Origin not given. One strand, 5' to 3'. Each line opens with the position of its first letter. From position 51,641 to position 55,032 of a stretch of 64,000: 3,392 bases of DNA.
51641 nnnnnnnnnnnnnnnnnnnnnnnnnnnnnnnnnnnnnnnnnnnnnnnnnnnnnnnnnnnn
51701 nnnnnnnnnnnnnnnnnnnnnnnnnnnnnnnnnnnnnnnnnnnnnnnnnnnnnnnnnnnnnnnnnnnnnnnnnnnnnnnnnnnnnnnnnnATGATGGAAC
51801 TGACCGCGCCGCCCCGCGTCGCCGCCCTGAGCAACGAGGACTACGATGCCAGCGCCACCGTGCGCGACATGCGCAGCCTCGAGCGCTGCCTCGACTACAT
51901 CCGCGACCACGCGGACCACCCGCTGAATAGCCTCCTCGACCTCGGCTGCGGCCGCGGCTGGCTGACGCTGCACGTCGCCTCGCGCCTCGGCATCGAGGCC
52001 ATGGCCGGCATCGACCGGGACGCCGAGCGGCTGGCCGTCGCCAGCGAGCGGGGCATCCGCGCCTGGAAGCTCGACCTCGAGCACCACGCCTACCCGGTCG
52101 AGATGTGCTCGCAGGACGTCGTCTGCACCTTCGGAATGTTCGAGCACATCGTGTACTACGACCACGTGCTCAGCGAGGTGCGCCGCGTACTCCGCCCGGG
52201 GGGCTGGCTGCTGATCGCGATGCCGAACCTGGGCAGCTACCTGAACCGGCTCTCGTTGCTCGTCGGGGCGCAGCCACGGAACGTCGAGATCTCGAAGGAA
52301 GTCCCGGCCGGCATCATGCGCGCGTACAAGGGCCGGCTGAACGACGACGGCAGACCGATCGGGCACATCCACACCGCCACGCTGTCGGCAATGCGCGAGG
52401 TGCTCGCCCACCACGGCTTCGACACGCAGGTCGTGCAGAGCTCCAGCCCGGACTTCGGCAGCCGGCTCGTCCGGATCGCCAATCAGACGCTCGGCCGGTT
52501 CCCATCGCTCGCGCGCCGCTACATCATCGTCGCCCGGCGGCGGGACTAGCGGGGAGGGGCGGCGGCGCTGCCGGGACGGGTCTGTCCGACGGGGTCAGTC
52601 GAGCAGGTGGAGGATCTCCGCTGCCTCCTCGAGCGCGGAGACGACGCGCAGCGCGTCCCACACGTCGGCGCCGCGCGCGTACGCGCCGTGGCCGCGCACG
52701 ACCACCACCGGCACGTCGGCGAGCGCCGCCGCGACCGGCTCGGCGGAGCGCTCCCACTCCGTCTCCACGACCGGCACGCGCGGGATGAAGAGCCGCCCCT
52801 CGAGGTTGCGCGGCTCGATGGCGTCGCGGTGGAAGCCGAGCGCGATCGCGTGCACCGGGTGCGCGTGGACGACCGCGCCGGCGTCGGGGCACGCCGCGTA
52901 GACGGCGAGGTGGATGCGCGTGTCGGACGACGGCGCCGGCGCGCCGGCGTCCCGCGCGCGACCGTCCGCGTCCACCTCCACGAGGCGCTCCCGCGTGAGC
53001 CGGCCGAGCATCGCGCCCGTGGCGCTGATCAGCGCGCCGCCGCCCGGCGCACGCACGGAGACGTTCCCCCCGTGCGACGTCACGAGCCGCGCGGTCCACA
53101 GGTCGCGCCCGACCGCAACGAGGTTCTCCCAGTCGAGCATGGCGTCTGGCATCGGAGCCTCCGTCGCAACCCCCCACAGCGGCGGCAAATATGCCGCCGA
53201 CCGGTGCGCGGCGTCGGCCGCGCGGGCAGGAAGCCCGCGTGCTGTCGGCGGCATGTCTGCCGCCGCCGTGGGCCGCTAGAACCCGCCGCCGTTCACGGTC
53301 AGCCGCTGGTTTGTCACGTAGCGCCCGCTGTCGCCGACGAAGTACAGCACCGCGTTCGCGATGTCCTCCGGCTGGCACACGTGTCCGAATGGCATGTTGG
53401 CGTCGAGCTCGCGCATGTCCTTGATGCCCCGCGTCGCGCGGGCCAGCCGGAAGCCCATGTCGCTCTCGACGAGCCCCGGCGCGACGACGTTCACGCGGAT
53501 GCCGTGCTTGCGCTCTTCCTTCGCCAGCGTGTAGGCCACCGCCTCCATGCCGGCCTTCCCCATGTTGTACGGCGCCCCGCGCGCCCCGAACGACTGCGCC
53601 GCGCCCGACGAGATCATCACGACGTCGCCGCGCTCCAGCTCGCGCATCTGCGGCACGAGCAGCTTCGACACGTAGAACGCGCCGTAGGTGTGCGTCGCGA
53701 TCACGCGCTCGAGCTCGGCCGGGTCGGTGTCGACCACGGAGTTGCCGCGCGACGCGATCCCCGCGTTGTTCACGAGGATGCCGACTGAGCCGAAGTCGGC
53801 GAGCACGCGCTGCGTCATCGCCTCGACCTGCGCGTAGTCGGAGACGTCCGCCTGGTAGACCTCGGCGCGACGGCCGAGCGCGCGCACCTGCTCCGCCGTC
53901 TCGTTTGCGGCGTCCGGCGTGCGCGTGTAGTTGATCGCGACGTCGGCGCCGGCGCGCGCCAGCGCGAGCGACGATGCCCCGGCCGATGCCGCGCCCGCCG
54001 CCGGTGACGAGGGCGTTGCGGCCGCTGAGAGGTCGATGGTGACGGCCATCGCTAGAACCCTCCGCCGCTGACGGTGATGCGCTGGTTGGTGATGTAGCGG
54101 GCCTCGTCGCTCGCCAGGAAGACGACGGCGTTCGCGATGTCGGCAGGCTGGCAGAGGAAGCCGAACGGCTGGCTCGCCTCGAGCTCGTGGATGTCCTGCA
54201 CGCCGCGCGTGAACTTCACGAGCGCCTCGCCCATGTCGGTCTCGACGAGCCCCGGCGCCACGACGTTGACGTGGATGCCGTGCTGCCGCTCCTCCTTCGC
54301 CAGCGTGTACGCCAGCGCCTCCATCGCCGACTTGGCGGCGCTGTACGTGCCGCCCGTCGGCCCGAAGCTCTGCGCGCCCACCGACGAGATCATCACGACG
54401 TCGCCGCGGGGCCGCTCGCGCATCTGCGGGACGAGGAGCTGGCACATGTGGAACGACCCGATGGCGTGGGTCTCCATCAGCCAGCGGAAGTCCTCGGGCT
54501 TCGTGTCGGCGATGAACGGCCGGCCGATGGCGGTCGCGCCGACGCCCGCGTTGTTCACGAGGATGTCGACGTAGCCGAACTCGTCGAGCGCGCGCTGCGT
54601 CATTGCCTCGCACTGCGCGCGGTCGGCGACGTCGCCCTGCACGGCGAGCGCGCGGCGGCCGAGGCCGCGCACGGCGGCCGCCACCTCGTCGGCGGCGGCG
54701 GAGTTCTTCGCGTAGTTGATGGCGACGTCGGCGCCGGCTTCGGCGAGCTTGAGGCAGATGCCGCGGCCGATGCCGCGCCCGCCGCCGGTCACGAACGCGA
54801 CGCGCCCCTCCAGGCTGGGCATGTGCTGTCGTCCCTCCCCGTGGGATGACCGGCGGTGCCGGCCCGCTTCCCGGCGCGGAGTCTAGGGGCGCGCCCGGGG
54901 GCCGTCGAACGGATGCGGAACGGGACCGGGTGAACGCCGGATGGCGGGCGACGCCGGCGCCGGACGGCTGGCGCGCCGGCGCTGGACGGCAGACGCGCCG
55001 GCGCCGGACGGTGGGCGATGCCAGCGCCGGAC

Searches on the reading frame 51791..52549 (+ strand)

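Call 23: search_protein_families(library=pfam, proteins=[window:51791-52549:+], max_evalue=0.01)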
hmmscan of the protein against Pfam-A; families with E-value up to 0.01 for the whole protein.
window:51791-52549:+ (252 aa): 12 families
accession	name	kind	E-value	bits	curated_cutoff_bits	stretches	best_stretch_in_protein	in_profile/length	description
PF13489.12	Methyltransf_23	-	9.8e-15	55.1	27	1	31-211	14-160/164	Methyltransferase domain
PF08241.18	Methyltransf_11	-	1e-14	55.3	21.2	1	49-142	1-95/95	Methyltransferase domain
PF13649.12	Methyltransf_25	-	2.1e-13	51.2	27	1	49-138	2-97/97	Methyltransferase domain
PF13847.12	Methyltransf_31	-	2.3e-11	44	27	1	45-146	4-113/145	Methyltransferase domain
PF08242.18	Methyltransf_12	-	4.2e-10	40.7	30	1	49-140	1-98/98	Methyltransferase domain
PF07021.18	MetW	-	6.9e-09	36.1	21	1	47-160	16-125/193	Methionine biosynthesis protein MetW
PF03141.22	Methyltransf_29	-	1.4e-05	24.4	23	1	39-146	111-221/506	Putative S-adenosyl-L-methionine-dependent methyltransferase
PF01209.24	Ubie_methyltran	-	0.00012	22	20.1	1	40-142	43-151/233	ubiE/COQ5 methyltransferase family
PF02353.26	CMAS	-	0.00018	21.4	27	1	46-142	64-164/273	Mycolic acid cyclopropane synthetase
PF03291.22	mRNA_G-N7_MeTrfase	-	0.00087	18.9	26.6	0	96-147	135-185/315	mRNA (guanine-N(7))-methyltransferase domain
PF05175.20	MTS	-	0.00093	19.3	23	1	46-86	33-73/170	Methyltransferase small domain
PF06325.19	PrmA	-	0.0033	17.4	22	1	33-86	151-202/296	Ribosomal protein L11 methyltransferase (PrmA)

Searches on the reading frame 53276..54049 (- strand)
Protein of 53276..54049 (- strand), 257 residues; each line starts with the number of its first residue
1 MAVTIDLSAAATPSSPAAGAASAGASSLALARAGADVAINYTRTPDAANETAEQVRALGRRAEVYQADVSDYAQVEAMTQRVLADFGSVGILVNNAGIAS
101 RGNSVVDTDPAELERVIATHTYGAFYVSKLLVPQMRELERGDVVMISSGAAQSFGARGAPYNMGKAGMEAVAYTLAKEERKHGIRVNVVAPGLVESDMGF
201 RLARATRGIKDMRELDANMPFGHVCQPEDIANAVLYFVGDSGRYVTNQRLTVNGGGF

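Call 10: search_protein_families(library=pfam, proteins=[window:53276-54049:-])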
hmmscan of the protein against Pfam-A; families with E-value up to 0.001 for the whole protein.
window:53276-54049:- (257 aa): 3 families
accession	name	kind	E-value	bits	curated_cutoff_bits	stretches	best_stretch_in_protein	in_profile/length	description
PF13561.12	adh_short_C2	-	5e-47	160.9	27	1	25-255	11-234/236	Enoyl-(Acyl carrier protein) reductase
PF00106.31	adh_short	-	2.2e-40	138.7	26.6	1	27-199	17-187/195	short chain dehydrogenase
PF08659.16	KR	-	1.3e-10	41.9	22.6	1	29-192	19-176/180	KR domain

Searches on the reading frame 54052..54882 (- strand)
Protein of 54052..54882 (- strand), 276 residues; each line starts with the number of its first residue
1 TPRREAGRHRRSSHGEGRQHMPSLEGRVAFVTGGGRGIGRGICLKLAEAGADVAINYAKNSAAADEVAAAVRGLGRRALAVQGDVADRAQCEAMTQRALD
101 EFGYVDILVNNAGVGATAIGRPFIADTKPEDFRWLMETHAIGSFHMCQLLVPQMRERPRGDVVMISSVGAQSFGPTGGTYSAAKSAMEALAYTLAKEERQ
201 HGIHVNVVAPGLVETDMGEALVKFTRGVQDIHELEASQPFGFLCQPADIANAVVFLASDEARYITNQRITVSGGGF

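Call 23: search_protein_families(library=pfam, proteins=[window:54052-54882:-], max_evalue=0.01)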
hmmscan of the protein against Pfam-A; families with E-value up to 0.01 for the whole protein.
window:54052-54882:- (276 aa): 4 families
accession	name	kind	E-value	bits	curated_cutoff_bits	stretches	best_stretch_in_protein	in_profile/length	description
PF13561.12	adh_short_C2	-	6.3e-57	193.3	27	1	36-274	6-234/236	Enoyl-(Acyl carrier protein) reductase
PF00106.31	adh_short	-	4.8e-54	183.3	26.6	1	28-221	2-190/195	short chain dehydrogenase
PF08659.16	KR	-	7.6e-14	52.5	22.6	1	30-211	4-176/180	KR domain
PF01370.27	Epimerase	-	0.0025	17.7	20.9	0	30-115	2-75/240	NAD dependent epimerase/dehydratase family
